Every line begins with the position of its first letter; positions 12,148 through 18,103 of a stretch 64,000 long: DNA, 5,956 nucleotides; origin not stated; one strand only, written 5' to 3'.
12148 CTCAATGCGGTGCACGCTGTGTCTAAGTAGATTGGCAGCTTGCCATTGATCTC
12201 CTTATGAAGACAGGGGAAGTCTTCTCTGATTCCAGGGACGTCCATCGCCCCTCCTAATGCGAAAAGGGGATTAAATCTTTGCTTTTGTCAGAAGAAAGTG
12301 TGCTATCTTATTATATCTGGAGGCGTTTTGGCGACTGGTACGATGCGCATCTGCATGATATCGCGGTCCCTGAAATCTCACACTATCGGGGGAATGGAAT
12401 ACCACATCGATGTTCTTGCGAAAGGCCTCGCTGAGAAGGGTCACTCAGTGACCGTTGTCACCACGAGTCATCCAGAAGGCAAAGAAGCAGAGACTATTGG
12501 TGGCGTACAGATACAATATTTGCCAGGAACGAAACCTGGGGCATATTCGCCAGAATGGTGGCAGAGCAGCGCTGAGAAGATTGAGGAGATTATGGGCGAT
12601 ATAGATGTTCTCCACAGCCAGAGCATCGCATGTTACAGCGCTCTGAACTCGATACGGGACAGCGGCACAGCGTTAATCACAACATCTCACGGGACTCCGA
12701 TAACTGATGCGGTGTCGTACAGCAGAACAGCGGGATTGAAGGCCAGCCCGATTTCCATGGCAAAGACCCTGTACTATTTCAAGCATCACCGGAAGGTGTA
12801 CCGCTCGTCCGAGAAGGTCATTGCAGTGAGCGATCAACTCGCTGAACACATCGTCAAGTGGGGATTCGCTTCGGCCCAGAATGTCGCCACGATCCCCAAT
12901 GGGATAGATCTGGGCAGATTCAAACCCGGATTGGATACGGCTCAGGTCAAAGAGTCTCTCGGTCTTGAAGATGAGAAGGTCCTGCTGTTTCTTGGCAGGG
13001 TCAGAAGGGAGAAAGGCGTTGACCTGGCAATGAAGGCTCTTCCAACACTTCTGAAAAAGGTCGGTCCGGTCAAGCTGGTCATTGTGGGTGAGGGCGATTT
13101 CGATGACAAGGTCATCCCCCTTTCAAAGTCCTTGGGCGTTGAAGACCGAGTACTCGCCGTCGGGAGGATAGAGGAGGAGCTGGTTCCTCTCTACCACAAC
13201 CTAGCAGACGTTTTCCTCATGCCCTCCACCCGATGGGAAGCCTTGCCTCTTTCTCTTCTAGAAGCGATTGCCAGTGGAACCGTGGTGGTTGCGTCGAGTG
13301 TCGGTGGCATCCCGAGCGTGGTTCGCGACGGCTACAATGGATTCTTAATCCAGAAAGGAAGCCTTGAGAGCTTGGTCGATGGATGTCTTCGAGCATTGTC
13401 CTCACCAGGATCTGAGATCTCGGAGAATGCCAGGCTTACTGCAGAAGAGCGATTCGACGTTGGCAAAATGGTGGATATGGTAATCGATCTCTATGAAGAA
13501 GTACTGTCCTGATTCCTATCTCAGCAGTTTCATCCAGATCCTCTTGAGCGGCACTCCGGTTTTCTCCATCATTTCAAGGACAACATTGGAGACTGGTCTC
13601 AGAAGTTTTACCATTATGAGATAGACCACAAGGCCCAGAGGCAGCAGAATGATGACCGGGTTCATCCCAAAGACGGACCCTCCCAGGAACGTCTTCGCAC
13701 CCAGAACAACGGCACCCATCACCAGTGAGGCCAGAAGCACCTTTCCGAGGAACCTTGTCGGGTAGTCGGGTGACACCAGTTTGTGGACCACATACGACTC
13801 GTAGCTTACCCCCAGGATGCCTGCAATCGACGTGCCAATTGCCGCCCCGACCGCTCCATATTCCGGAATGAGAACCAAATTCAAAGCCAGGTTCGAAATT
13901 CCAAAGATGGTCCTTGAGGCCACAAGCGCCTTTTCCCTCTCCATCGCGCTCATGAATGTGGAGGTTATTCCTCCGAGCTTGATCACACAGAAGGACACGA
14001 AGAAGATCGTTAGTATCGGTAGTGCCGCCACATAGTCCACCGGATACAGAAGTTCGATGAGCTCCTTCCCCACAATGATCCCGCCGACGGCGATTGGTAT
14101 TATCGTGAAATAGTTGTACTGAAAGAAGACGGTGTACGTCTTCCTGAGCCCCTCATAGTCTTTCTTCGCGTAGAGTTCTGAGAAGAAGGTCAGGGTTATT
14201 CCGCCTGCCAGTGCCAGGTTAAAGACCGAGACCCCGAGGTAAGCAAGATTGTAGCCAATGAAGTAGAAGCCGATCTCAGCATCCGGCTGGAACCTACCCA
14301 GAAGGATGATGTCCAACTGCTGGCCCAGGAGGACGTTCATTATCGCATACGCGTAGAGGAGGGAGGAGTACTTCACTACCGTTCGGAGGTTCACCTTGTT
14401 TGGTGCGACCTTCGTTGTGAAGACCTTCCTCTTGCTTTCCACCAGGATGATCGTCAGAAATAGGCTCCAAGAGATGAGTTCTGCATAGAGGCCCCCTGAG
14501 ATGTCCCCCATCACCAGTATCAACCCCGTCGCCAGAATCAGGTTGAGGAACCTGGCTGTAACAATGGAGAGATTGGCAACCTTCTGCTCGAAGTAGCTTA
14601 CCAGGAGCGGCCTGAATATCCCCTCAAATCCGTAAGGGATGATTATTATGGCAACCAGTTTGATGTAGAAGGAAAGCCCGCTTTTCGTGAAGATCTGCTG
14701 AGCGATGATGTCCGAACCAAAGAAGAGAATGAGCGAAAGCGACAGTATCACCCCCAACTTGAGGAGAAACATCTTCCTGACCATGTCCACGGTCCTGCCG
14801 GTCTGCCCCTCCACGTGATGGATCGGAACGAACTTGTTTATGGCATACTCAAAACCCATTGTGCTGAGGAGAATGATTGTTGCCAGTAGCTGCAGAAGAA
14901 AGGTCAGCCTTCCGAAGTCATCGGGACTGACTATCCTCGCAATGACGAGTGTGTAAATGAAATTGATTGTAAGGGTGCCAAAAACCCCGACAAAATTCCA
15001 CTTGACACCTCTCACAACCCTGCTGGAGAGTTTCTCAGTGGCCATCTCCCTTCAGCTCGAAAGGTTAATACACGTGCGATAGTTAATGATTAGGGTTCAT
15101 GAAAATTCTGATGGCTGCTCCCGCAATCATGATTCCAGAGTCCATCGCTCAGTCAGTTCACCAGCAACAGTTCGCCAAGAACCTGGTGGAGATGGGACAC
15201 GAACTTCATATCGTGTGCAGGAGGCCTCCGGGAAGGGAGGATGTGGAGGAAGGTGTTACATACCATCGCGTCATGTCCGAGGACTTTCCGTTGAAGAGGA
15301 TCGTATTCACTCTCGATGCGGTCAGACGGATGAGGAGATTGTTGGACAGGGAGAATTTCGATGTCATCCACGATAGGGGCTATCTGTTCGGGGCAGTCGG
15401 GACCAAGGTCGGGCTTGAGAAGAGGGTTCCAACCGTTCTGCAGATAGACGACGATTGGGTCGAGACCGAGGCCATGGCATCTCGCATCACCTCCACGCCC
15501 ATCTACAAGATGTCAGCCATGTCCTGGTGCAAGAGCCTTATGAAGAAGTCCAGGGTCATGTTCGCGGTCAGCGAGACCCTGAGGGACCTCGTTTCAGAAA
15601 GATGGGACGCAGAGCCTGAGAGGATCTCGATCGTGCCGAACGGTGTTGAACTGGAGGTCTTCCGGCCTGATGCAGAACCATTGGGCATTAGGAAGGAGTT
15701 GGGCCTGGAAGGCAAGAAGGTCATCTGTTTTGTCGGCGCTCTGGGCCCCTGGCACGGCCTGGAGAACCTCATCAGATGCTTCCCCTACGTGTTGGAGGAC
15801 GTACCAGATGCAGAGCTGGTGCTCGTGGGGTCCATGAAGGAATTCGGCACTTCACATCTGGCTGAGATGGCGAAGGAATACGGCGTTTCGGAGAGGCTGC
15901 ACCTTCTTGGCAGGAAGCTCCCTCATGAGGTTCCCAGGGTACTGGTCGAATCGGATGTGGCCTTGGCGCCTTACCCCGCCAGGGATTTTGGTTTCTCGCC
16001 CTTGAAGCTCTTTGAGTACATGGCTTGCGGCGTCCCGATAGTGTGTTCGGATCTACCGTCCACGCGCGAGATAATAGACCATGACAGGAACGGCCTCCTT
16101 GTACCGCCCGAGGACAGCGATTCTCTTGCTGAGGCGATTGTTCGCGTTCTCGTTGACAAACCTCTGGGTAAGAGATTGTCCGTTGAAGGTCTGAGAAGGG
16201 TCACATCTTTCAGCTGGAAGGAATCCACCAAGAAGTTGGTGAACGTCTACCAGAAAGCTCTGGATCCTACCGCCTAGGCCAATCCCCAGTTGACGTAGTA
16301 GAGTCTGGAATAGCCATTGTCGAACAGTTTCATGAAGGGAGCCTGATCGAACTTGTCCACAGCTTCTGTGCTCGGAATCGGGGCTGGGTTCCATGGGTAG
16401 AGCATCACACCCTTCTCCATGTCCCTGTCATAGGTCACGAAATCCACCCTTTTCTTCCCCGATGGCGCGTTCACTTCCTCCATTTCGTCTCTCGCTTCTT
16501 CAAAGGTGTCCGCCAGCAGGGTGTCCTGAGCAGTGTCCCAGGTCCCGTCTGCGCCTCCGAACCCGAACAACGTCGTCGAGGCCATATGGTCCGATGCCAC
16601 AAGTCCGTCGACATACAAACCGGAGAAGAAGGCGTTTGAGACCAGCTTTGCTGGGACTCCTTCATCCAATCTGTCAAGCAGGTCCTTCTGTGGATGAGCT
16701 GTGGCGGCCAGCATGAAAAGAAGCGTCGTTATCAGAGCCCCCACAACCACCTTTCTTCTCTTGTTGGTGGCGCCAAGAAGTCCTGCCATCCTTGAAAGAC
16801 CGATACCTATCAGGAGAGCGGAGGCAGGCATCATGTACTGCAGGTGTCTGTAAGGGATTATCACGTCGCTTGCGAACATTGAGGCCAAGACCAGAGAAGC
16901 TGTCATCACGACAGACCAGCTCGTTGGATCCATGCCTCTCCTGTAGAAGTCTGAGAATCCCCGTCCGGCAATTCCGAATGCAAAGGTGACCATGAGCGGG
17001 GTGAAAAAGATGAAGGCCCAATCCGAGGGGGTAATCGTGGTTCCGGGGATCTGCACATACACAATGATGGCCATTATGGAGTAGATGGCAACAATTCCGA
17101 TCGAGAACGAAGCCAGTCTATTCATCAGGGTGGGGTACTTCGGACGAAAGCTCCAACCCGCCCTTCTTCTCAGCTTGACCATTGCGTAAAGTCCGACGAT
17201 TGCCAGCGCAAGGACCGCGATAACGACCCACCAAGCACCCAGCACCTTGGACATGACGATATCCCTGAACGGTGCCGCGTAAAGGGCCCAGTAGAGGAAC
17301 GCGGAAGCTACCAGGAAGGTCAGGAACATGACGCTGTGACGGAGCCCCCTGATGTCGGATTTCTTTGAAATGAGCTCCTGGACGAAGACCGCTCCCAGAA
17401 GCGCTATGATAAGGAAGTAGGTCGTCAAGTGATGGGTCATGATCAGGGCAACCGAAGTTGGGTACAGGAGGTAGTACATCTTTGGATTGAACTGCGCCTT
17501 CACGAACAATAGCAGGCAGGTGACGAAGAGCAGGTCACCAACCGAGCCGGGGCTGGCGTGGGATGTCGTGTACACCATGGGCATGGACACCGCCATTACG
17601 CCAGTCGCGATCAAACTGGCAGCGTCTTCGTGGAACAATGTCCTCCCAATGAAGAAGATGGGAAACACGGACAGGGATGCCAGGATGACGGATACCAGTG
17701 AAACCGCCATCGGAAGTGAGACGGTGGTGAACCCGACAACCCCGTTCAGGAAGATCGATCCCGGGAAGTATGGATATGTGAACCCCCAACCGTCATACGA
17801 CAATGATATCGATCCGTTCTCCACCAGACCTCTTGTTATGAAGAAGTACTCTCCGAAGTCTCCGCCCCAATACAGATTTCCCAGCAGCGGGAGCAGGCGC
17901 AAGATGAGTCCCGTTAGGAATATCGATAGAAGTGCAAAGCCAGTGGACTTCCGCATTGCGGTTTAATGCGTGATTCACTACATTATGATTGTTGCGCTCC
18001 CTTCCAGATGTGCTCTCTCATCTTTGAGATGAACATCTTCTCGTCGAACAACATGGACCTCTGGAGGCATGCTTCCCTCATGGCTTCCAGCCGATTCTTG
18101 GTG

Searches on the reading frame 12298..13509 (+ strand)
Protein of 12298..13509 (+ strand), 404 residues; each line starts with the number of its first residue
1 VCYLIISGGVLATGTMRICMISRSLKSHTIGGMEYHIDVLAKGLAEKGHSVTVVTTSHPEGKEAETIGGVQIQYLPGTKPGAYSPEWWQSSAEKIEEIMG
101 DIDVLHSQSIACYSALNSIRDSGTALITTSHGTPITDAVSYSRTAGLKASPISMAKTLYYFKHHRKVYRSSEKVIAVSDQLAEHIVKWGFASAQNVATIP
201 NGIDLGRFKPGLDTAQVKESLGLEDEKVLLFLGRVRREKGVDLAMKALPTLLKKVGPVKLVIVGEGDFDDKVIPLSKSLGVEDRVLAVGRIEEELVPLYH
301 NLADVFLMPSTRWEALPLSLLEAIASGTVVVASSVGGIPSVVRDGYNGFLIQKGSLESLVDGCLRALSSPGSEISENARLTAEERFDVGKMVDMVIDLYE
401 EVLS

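Call 66: search_protein_families(library=pfam, proteins=[window:12298-13509:+], max_evalue=0.00001)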
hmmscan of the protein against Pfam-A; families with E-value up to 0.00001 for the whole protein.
window:12298-13509:+ (404 aa): 5 families
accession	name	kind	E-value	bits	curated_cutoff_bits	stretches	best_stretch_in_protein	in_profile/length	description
PF00534.26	Glycos_transf_1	-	2.8e-39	134.8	26.4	1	218-375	6-162/172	Glycosyl transferases group 1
PF13692.12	Glyco_trans_1_4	-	5e-33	114.8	27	1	226-368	1-141/142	Glycosyl transferases group 1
PF13439.12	Glyco_transf_4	-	4e-26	92.5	28.5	1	30-207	1-170/170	Glycosyltransferase Family 4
PF13579.12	Glyco_trans_4_4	-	4.5e-16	60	29.7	1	31-202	1-158/158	Glycosyl transferase 4-like domain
PF20706.3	GT4-conflict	-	1.4e-11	44.4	26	1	39-345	20-323/385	Family 4 Glycosyltransferase in conflict systems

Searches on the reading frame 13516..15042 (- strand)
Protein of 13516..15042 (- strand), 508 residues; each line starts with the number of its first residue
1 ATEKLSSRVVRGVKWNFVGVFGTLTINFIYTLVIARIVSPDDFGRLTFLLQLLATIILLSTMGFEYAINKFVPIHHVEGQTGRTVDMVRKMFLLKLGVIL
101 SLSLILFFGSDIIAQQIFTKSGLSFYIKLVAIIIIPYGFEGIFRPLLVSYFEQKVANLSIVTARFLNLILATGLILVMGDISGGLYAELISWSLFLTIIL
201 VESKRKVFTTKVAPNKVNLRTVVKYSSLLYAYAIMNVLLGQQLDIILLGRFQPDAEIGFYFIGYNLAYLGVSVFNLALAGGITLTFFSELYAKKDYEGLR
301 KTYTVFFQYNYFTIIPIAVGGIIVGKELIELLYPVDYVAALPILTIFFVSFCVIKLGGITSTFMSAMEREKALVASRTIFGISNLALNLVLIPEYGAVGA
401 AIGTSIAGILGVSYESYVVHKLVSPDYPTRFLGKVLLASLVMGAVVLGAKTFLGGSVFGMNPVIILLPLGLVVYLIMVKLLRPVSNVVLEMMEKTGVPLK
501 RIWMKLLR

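Call 39: search_protein_families(library=pfam, proteins=[window:13516-15042:-], max_evalue=0.001)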
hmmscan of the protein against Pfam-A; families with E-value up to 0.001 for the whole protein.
window:13516-15042:- (508 aa): 3 families
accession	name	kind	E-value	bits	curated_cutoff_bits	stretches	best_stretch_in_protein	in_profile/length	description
PF13440.11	Polysacc_synt_3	-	6.6e-20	72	23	1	33-337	1-288/293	Polysaccharide biosynthesis protein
PF01943.22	Polysacc_synt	-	1.5e-15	57.8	28.2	1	9-278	1-262/274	Polysaccharide biosynthesis protein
PF03023.19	MurJ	-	8.9e-09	34.9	27.4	1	269-453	244-436/451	Lipid II flippase MurJ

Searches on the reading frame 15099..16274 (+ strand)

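Call 66: search_protein_families(library=pfam, proteins=[window:15099-16274:+], max_evalue=0.00001)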
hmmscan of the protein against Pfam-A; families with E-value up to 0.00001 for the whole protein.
window:15099-16274:+ (392 aa): 5 families
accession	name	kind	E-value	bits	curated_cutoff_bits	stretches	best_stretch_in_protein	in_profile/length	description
PF13692.12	Glyco_trans_1_4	-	1.9e-30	106.4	27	1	207-352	2-141/142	Glycosyl transferases group 1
PF00534.26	Glycos_transf_1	-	1.9e-29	102.9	26.4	1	198-361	6-166/172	Glycosyl transferases group 1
PF13439.12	Glyco_transf_4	-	8.9e-24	84.8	28.5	1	20-186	6-169/170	Glycosyltransferase Family 4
PF13579.12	Glyco_trans_4_4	-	1.5e-20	74.6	29.7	1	20-182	5-158/158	Glycosyl transferase 4-like domain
PF13524.12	Glyco_trans_1_2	-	1e-07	32.5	25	1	264-369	27-130/144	Glycosyl transferase-like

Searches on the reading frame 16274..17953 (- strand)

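Call 39: search_protein_families(library=pfam, proteins=[window:16274-17953:-], max_evalue=0.001)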
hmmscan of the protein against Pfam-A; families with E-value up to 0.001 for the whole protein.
window:16274-17953:- (559 aa): 1 family
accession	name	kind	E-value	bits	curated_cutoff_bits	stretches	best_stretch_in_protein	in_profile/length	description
PF13231.12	PMT_2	-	0.00027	21.6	26.1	1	82-222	22-160/160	Dolichyl-phosphate-mannose-protein mannosyltransferase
